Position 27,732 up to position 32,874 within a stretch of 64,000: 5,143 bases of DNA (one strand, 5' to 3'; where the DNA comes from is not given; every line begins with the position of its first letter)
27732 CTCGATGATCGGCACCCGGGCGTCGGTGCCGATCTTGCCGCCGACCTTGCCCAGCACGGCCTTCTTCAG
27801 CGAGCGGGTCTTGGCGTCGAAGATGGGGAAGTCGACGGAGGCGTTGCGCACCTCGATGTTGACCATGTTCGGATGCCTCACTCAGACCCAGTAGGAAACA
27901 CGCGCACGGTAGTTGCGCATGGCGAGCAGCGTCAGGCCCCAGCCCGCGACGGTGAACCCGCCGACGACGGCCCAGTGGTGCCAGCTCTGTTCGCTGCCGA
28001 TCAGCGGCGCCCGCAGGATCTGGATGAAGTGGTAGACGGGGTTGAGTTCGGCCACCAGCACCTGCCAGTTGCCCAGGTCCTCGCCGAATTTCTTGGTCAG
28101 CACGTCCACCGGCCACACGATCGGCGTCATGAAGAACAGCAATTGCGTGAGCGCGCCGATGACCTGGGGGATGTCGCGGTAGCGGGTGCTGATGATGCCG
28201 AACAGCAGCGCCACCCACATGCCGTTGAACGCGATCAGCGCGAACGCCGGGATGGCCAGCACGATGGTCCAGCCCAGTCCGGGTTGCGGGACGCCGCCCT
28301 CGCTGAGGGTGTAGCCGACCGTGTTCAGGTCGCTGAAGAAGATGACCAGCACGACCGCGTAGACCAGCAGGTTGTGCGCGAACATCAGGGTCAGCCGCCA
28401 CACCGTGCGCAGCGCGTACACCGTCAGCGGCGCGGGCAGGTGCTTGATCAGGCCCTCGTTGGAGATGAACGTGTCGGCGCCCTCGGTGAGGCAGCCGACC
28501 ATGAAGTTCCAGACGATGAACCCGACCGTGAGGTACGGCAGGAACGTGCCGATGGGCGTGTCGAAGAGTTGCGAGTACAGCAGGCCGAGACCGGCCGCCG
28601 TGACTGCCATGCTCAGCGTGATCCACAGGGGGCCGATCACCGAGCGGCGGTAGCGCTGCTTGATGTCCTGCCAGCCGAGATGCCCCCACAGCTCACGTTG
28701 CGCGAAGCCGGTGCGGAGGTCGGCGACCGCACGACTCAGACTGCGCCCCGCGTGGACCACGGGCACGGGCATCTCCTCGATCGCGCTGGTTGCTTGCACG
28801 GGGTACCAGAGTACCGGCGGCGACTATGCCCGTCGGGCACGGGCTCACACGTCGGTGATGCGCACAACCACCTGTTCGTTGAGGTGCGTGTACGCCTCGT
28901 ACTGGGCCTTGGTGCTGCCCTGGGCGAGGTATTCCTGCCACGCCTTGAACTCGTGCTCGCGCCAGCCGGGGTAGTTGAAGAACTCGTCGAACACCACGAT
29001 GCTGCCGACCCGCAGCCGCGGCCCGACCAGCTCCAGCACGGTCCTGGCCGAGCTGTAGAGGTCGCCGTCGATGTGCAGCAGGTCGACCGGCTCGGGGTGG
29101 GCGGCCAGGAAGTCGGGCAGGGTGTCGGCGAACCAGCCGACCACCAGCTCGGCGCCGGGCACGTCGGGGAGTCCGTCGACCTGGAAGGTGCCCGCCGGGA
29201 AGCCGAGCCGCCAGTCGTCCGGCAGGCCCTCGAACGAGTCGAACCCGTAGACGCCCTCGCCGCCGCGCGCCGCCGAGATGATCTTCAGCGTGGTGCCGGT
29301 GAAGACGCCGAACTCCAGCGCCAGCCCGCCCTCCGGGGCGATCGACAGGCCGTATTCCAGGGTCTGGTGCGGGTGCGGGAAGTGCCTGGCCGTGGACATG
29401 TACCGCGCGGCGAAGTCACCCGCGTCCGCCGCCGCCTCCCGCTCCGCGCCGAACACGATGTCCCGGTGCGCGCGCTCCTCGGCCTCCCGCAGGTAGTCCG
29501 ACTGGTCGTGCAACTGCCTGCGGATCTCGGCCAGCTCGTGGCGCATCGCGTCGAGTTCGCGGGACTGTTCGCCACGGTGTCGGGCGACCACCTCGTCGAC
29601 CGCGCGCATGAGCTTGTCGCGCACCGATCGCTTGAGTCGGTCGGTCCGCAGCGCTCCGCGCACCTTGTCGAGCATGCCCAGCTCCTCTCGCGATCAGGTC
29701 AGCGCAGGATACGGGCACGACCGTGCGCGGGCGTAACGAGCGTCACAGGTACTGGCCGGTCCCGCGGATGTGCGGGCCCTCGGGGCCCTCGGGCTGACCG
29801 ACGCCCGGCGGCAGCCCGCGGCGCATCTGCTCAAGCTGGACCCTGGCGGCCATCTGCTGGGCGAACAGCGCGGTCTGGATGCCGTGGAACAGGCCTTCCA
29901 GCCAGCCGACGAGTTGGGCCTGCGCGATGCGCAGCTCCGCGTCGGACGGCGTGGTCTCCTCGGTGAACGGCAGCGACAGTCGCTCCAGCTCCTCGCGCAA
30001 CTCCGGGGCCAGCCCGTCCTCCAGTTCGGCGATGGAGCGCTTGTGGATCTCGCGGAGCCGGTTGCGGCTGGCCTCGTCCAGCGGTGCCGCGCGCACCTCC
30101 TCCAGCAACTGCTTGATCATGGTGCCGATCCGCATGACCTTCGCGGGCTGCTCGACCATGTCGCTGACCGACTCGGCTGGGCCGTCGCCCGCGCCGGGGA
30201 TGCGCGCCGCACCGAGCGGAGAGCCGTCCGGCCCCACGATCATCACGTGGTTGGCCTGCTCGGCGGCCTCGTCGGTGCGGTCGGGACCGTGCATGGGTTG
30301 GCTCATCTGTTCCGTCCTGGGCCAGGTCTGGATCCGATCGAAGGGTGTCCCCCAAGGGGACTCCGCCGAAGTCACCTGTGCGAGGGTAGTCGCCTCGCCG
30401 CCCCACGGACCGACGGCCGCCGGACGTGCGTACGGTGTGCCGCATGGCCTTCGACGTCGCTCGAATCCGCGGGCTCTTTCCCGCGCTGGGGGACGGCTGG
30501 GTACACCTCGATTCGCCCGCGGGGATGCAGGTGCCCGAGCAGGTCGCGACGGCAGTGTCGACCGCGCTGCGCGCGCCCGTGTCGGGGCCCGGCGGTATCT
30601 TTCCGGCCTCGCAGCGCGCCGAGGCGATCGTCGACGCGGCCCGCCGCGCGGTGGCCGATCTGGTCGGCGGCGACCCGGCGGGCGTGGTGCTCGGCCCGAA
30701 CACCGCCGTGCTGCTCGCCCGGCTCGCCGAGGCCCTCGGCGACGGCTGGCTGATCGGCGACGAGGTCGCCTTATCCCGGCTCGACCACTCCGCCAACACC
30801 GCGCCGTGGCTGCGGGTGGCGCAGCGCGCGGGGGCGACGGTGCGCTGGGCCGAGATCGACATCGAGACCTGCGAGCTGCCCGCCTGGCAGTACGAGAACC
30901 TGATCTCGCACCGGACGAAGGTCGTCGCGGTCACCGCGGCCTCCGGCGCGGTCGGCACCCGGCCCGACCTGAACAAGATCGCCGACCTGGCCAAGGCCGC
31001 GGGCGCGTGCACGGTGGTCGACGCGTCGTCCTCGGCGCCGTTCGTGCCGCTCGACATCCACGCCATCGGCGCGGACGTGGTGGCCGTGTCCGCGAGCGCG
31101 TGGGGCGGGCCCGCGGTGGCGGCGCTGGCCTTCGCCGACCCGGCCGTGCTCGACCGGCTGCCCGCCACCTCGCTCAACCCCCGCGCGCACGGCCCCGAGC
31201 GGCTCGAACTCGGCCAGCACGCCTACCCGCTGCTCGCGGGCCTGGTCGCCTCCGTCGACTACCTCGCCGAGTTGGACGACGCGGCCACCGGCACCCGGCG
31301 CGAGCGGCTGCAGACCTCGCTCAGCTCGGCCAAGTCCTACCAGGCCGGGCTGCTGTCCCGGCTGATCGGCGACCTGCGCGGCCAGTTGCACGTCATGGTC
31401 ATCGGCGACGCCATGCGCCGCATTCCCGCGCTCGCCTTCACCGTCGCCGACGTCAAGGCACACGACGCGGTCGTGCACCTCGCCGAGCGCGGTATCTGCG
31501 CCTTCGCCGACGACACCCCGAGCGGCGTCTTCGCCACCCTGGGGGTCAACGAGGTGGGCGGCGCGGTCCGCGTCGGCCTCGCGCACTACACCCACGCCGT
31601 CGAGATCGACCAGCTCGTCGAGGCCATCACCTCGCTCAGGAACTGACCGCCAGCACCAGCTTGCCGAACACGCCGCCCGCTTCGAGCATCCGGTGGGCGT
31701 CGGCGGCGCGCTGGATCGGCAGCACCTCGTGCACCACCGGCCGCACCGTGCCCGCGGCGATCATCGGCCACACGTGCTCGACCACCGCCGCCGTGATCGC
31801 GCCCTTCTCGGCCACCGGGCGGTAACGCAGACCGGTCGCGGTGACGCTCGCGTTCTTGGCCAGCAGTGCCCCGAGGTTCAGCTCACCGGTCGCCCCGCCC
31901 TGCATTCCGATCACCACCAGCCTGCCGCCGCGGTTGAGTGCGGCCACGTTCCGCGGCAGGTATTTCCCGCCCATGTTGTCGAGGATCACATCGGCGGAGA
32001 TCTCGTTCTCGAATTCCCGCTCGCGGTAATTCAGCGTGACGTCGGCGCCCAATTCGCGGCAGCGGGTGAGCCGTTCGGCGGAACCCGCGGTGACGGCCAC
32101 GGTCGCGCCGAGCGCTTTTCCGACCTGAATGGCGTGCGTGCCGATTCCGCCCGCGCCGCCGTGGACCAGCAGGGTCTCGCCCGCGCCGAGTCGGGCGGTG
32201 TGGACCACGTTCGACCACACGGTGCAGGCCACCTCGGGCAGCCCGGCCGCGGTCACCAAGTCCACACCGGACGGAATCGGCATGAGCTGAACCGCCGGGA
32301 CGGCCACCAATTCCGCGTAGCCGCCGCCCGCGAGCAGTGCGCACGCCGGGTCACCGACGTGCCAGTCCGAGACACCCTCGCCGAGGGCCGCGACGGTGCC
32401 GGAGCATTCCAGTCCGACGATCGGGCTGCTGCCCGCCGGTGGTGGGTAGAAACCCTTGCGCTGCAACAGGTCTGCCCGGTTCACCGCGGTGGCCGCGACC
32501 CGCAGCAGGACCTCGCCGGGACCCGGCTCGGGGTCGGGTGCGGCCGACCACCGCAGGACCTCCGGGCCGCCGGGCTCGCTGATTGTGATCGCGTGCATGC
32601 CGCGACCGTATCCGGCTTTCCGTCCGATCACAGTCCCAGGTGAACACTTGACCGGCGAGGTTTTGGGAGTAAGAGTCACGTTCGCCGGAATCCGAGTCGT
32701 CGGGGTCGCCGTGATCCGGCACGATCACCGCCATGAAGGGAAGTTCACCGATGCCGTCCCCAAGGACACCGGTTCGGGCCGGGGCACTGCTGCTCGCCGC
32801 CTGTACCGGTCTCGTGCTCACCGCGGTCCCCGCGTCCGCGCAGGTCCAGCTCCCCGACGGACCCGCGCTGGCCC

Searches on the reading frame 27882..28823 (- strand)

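Call 67: search_protein_families(library=pfam, proteins=[window:27882-28823:-], max_evalue=0.000001)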
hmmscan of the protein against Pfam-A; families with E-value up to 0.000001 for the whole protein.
window:27882-28823:- (313 aa): 1 family
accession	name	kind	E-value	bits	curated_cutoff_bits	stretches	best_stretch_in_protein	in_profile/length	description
PF01061.29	ABC2_membrane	-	3e-17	63.3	26.9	1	47-272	4-208/211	ABC-2 type transporter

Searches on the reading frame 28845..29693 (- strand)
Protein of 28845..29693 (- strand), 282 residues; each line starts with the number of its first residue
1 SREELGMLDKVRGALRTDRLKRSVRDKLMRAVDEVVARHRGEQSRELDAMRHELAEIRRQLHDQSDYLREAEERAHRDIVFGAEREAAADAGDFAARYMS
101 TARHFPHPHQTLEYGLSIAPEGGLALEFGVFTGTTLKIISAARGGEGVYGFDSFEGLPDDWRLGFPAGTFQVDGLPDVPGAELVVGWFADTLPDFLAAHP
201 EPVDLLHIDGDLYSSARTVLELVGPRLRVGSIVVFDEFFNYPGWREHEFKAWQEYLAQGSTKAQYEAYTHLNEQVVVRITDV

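Call 67: search_protein_families(library=pfam, proteins=[window:28845-29693:-], max_evalue=0.000001)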
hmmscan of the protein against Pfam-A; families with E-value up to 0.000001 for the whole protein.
window:28845-29693:- (282 aa): 2 families
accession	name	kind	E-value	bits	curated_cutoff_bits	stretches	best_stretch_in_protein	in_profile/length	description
PF13578.12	Methyltransf_24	-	1e-13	52.5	26.3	1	126-237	1-104/105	Methyltransferase domain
PF05711.17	TylF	-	1e-12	48.3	23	1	182-246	176-237/264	Macrocin-O-methyltransferase (TylF)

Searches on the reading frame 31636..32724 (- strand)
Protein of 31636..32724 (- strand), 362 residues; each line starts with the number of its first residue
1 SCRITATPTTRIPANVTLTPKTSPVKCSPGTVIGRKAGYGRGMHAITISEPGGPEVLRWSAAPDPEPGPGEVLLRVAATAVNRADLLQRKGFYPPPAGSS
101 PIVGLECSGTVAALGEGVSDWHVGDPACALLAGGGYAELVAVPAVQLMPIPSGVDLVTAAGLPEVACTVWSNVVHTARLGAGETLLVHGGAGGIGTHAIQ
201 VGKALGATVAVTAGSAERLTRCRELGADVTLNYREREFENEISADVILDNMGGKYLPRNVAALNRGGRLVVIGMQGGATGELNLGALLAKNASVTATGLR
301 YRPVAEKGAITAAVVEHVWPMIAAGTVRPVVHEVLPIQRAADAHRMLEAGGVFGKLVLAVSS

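Call 67: search_protein_families(library=pfam, proteins=[window:31636-32724:-], max_evalue=0.000001)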
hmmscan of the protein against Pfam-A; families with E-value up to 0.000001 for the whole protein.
window:31636-32724:- (362 aa): 3 families
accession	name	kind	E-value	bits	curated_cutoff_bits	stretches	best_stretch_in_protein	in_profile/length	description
PF13602.12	ADH_zinc_N_2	-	1.8e-22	81.1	27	1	225-358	1-134/134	Zinc-binding dehydrogenase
PF00107.32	ADH_zinc_N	-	4e-21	75.8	31.8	1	193-299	1-114/129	Zinc-binding dehydrogenase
PF08240.17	ADH_N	-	7.4e-16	58.7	23.5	1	68-151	1-103/104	Alcohol dehydrogenase GroES-like domain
